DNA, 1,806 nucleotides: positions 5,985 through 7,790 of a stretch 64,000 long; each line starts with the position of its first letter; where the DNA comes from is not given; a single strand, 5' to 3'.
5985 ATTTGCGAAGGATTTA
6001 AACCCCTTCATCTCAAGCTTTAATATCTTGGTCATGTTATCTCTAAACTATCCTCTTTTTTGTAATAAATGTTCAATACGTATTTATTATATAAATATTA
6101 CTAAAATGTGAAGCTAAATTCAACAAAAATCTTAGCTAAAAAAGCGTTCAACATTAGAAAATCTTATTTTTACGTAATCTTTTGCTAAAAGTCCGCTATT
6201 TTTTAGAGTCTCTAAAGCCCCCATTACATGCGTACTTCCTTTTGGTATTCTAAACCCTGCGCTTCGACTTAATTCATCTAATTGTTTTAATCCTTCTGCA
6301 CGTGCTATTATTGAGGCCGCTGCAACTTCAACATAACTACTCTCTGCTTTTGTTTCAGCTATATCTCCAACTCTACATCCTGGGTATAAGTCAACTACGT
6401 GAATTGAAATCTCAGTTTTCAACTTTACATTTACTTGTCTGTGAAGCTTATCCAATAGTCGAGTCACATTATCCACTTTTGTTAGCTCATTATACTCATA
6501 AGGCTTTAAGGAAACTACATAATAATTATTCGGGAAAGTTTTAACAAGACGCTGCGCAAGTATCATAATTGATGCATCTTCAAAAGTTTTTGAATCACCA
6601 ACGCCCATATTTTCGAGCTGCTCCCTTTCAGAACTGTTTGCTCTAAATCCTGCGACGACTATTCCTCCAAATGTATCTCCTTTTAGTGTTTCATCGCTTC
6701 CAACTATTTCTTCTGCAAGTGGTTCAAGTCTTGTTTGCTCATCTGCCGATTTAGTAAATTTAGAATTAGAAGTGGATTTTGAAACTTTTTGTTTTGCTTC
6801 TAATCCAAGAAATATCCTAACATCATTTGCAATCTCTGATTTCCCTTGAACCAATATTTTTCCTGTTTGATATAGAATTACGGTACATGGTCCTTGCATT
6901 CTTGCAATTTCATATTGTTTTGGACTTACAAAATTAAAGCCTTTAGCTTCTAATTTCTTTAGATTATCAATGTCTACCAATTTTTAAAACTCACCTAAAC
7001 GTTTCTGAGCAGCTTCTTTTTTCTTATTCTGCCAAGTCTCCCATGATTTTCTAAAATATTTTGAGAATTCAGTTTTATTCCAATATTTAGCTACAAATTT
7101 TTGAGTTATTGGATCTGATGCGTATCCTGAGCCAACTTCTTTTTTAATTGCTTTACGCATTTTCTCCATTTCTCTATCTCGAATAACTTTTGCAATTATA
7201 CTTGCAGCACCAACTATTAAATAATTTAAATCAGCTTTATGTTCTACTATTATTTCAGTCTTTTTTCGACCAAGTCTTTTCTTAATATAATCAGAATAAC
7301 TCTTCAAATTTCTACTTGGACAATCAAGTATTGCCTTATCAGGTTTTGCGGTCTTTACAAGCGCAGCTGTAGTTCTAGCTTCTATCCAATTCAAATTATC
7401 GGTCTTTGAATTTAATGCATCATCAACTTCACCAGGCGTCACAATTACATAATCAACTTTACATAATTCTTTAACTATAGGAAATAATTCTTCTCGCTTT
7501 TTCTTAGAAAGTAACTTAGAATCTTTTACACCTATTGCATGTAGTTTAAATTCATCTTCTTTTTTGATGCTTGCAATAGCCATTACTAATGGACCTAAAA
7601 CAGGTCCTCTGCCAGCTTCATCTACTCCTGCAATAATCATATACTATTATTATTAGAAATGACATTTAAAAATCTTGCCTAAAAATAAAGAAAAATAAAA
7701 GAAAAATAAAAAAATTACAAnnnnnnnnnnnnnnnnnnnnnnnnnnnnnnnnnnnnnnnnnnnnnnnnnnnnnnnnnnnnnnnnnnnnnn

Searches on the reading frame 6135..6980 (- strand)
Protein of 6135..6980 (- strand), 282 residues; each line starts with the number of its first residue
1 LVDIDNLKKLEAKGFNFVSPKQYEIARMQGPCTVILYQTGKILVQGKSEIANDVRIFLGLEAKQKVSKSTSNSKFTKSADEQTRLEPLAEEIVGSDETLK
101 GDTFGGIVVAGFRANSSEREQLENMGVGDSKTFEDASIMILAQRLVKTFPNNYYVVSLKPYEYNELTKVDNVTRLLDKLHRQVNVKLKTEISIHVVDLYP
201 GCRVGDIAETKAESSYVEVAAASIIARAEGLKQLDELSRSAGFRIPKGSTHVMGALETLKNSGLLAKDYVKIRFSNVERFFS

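Call 76: search_protein_families(library=pfam, proteins=[window:6135-6980:-], max_evalue=0.00001)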
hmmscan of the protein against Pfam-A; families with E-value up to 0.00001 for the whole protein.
window:6135-6980:- (282 aa): 1 family
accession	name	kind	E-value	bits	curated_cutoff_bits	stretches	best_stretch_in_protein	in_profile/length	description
PF01351.25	RNase_HII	-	5.4e-21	75.8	25.8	1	93-275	1-197/199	Ribonuclease HII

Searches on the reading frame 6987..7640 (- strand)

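Call 76: search_protein_families(library=pfam, proteins=[window:6987-7640:-], max_evalue=0.00001)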
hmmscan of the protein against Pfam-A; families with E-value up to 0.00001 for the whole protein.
window:6987-7640:- (218 aa): 1 family
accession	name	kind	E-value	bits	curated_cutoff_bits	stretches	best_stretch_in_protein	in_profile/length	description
PF01351.25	RNase_HII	-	1.2e-44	153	25.8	1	4-202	1-198/199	Ribonuclease HII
